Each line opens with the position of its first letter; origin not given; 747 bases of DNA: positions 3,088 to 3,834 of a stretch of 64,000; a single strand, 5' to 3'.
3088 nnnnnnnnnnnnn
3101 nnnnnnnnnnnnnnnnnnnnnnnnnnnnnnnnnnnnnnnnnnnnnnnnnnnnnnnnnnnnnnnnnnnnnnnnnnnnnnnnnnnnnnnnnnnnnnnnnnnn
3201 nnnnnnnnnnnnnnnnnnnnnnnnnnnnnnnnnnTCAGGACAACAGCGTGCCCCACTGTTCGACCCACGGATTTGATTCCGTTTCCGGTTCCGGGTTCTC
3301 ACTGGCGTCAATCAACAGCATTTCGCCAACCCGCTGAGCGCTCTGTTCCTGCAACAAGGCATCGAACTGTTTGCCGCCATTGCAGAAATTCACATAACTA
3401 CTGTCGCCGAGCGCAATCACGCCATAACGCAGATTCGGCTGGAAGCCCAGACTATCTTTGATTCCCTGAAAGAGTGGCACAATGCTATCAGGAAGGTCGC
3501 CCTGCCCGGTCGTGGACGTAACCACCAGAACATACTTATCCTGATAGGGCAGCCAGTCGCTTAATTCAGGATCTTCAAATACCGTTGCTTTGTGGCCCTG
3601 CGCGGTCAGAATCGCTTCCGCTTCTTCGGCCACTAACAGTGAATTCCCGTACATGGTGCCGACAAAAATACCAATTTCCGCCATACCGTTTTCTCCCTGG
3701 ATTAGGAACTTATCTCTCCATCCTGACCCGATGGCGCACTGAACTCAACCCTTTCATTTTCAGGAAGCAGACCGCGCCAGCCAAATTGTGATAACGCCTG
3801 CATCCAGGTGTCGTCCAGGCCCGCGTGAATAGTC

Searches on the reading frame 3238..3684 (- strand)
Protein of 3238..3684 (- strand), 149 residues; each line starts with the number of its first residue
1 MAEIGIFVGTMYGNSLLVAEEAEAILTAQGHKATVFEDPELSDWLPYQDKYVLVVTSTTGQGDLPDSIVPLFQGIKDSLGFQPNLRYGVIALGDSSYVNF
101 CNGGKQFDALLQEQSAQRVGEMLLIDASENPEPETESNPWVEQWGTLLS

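Call 12: find_related_loci(query=window:3238-3684:-, collection=genome_contigs, flank=3000)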
Query window:3238-3684:- (149 aa) in genome_contigs; peptide patterns used: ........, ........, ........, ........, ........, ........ (x = any residue, [..] = any of these).
184 stretches matched a pattern; 143 encode a relative of the query (tblastn E <= 1e-3); the best 80 are kept; 80 distinct loci.
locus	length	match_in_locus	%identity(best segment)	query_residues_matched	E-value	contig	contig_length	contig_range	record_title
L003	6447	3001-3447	98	1-149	3e-97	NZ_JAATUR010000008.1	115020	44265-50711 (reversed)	Escherichia coli strain SCPM-O-B-8794 8length=115020, whole genome shotgun sequence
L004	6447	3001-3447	99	1-149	3e-97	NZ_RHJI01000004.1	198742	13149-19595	Escherichia sp. E1V33 1V33_4_consensus, whole genome shotgun sequence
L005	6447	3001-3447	98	1-149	2e-96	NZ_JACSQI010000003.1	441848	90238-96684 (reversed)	Escherichia whittamii strain Sa2BVA5 NODE_3_length_441848_cov_9.028465, whole genome shotgun sequence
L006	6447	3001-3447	97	1-149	3e-96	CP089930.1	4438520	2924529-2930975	Escherichia coli strain E69 chromosome, complete genome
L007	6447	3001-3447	97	1-149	2e-95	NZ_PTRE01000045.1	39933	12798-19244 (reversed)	Escherichia sp. MOD1-EC7003 MOD1-EC7003_45_length_39933_cov_122, whole genome shotgun sequence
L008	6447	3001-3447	94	1-149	2e-93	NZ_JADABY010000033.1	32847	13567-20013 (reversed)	Citrobacter sp. Res13-Sevr-PEB04-36 seq_tig33, whole genome shotgun sequence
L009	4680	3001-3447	94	1-149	2e-93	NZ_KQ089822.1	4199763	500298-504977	Citrobacter sp. MGH106 aetzL-supercont1.1, whole genome shotgun sequence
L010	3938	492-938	95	1-149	3e-93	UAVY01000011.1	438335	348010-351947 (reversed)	Citrobacter koseri strain NCTC10786 genome assembly, contig: ERS513143SCcontig000011, whole genome shotgun sequence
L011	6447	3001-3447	93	1-149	6e-93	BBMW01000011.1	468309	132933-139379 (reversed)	Citrobacter werkmanii NBRC 105721 DNA, contig: CIWKM11, whole genome shotgun sequence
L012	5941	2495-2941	94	1-149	1e-92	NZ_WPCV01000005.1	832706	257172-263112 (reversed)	Citrobacter sp. On2M On2M_5, whole genome shotgun sequence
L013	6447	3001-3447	93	1-149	2e-92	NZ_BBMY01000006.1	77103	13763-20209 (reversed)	Escherichia albertii NBRC 107761 = DSM 17582 strain NBRC 107761, whole genome shotgun sequence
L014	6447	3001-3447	93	1-149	2e-92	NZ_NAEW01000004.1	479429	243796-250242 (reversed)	Citrobacter braakii strain ATCC 51113 CbraakiiATCC_L001_NODE_4_length_479429__29.3094, whole genome shotgun sequence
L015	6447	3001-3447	93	1-149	5e-92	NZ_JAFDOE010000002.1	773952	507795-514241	Citrobacter sp. FP75 contig2, whole genome shotgun sequence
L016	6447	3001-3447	93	1-149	5e-92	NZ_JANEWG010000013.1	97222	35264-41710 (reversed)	Citrobacter sp. Awk 4 510132-22-13, whole genome shotgun sequence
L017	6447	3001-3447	93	1-149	1e-91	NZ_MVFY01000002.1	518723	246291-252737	Citrobacter portucalensis strain A60 A60_S7_L001_NODE_2_length_518723_cov_20.9124, whole genome shotgun sequence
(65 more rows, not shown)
